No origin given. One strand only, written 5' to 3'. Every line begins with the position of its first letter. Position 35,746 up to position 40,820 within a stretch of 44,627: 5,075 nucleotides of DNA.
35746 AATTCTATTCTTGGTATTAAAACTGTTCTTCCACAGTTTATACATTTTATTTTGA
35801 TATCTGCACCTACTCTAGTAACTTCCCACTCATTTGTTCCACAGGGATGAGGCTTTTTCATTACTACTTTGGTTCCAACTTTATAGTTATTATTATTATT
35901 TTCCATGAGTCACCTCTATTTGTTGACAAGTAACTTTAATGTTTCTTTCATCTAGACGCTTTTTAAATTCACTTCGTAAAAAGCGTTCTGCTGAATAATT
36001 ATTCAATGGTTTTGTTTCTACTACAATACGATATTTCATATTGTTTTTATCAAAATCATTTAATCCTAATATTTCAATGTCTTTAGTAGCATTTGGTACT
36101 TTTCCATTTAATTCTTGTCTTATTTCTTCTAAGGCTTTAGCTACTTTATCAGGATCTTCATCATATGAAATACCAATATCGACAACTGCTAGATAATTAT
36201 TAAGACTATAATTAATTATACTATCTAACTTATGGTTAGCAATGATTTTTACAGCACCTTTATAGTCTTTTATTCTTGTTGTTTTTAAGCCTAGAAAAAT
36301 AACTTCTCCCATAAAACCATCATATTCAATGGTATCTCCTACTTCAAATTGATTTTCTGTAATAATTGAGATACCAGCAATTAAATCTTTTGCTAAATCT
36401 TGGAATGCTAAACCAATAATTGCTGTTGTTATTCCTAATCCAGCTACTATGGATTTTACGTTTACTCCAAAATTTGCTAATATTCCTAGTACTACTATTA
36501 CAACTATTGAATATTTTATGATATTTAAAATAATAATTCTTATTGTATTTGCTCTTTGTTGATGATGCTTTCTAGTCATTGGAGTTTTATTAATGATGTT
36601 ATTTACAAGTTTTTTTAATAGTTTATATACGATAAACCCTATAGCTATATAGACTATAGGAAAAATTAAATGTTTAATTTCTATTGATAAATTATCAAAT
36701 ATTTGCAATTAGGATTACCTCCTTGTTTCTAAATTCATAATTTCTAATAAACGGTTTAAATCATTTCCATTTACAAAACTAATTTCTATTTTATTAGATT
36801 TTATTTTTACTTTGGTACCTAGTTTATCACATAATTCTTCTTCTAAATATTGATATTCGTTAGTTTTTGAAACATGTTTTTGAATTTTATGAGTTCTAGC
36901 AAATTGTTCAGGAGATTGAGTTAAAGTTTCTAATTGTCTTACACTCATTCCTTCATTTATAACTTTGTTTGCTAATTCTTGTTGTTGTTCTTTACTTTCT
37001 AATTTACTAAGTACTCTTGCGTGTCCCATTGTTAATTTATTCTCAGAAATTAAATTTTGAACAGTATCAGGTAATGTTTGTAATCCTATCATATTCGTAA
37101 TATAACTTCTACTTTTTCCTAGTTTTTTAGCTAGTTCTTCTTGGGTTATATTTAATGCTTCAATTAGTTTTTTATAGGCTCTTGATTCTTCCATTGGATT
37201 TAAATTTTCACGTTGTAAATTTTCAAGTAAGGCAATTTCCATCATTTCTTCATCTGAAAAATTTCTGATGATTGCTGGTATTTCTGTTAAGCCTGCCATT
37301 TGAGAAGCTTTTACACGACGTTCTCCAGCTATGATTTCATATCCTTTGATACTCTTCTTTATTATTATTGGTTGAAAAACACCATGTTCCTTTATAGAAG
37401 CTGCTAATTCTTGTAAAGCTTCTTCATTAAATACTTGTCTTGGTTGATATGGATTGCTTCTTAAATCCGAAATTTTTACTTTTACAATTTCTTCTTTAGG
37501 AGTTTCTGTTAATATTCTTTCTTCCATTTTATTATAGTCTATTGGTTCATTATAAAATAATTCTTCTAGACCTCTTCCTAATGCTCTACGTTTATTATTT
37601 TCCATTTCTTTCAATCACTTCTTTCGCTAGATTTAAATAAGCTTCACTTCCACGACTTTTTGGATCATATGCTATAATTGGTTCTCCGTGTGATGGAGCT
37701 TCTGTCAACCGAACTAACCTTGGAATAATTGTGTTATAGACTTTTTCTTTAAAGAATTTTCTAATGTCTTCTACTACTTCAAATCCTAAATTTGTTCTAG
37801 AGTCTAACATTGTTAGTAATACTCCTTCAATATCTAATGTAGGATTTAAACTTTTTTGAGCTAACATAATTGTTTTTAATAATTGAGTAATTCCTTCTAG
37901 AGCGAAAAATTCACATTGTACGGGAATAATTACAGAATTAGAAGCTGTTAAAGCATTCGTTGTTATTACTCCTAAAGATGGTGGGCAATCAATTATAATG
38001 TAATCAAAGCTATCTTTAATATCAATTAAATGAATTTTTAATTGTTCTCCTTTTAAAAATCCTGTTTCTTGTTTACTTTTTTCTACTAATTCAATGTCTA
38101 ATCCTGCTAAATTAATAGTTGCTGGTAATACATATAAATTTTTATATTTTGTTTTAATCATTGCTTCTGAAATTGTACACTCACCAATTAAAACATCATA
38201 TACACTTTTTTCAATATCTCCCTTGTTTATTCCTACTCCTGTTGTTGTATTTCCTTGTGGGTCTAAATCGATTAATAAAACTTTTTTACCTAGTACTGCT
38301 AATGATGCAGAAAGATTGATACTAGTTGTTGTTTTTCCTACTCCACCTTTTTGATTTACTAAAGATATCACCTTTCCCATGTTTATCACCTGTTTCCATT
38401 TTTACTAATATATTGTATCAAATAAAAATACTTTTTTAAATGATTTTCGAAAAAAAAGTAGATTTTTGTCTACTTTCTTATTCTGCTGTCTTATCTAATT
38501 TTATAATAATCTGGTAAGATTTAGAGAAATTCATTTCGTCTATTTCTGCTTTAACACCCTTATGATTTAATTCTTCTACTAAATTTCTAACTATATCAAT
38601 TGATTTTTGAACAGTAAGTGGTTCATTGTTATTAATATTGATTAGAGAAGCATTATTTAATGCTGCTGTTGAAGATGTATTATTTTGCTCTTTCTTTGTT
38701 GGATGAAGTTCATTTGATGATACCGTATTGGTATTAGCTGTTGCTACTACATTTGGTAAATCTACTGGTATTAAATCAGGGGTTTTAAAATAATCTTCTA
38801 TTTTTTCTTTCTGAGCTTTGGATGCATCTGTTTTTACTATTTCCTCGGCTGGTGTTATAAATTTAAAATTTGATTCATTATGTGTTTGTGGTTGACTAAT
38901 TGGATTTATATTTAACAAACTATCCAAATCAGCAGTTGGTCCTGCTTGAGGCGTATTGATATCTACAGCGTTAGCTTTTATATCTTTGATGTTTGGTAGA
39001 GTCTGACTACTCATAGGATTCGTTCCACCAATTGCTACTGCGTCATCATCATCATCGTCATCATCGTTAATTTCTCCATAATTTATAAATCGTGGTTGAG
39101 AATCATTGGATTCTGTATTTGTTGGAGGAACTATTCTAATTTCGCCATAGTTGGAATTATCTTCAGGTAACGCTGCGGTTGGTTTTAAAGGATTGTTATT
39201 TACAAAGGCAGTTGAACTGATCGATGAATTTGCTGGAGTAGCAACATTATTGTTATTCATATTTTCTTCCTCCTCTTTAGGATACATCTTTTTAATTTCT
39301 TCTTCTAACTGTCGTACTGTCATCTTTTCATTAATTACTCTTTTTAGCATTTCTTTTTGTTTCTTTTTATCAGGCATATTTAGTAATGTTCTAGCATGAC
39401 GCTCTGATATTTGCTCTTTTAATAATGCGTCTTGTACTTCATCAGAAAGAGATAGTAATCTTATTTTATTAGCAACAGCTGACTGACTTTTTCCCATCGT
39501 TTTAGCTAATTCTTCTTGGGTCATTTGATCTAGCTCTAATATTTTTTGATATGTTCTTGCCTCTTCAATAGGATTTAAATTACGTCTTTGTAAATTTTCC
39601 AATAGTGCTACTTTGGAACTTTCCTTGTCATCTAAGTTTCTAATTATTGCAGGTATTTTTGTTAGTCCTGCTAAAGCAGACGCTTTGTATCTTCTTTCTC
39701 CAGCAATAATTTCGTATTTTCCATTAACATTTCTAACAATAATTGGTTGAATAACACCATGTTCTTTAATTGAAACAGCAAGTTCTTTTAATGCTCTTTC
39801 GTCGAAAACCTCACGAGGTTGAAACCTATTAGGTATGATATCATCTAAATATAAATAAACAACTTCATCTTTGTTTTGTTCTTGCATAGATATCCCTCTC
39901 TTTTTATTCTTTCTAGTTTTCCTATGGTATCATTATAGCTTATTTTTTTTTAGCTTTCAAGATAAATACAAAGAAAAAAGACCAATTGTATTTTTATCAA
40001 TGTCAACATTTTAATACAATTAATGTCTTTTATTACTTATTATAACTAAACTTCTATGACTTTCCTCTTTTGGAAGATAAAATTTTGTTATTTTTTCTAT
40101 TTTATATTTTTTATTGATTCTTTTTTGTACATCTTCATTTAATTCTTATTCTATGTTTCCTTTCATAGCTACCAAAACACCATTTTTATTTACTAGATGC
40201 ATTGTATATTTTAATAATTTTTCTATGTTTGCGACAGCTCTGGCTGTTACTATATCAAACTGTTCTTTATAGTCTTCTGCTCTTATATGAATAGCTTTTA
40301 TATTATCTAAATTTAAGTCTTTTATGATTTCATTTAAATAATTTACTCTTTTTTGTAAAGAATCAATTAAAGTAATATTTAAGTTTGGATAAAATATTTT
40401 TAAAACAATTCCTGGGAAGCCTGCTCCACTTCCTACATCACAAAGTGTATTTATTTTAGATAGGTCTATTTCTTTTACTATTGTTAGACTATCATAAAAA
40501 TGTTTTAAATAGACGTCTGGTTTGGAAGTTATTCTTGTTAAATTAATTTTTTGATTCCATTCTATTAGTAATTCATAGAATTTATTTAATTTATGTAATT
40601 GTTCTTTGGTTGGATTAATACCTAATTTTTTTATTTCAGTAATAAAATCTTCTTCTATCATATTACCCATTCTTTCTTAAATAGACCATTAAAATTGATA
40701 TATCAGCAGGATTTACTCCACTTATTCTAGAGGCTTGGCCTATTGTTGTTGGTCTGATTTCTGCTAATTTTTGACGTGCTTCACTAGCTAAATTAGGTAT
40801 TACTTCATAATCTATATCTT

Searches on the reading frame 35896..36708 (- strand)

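Call 53: search_protein_families(library=pfam, proteins=[window:35896-36708:-], max_evalue=0.00001)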
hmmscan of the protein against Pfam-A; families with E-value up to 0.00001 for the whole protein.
window:35896-36708:- (270 aa): 3 families
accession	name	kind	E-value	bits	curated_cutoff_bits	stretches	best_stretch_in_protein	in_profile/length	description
PF00924.24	MS_channel_2nd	-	3.3e-15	56.4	20.2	1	104-168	1-67/68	Mechanosensitive ion channel, beta-domain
PF21088.3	MS_channel_1st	-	5.8e-08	33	23.1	1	62-103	1-42/42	Mechanosensitive ion channel, transmembrane helices 2/3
PF21082.3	MS_channel_3rd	-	5e-06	27.3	21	1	175-258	2-87/88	Mechanosensitive ion channel MscS, C-terminal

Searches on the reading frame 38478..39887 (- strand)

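Call 53: search_protein_families(library=pfam, proteins=[window:38478-39887:-], max_evalue=0.00001)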
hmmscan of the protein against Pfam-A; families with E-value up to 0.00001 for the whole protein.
window:38478-39887:- (469 aa): 2 families
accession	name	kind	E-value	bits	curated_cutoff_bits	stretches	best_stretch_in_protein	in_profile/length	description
PF17762.8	HTH_ParB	-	3.1e-35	120.8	22.6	1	103-201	2-100/102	ParB HTH domain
PF02195.25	ParB_N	-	4.2e-34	116.9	26.3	1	10-100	4-95/95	ParB N-terminal domain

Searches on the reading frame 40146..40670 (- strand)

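Call 53: search_protein_families(library=pfam, proteins=[window:40146-40670:-], max_evalue=0.00001)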
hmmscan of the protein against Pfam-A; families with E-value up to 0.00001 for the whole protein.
window:40146-40670:- (174 aa): 2 families
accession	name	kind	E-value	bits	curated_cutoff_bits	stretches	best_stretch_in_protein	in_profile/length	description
PF02527.21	GidB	-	1.2e-53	181.7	27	1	24-172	1-150/184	rRNA small subunit methyltransferase G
PF13847.12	Methyltransf_31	-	8.8e-09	35.6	27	1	73-167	4-95/145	Methyltransferase domain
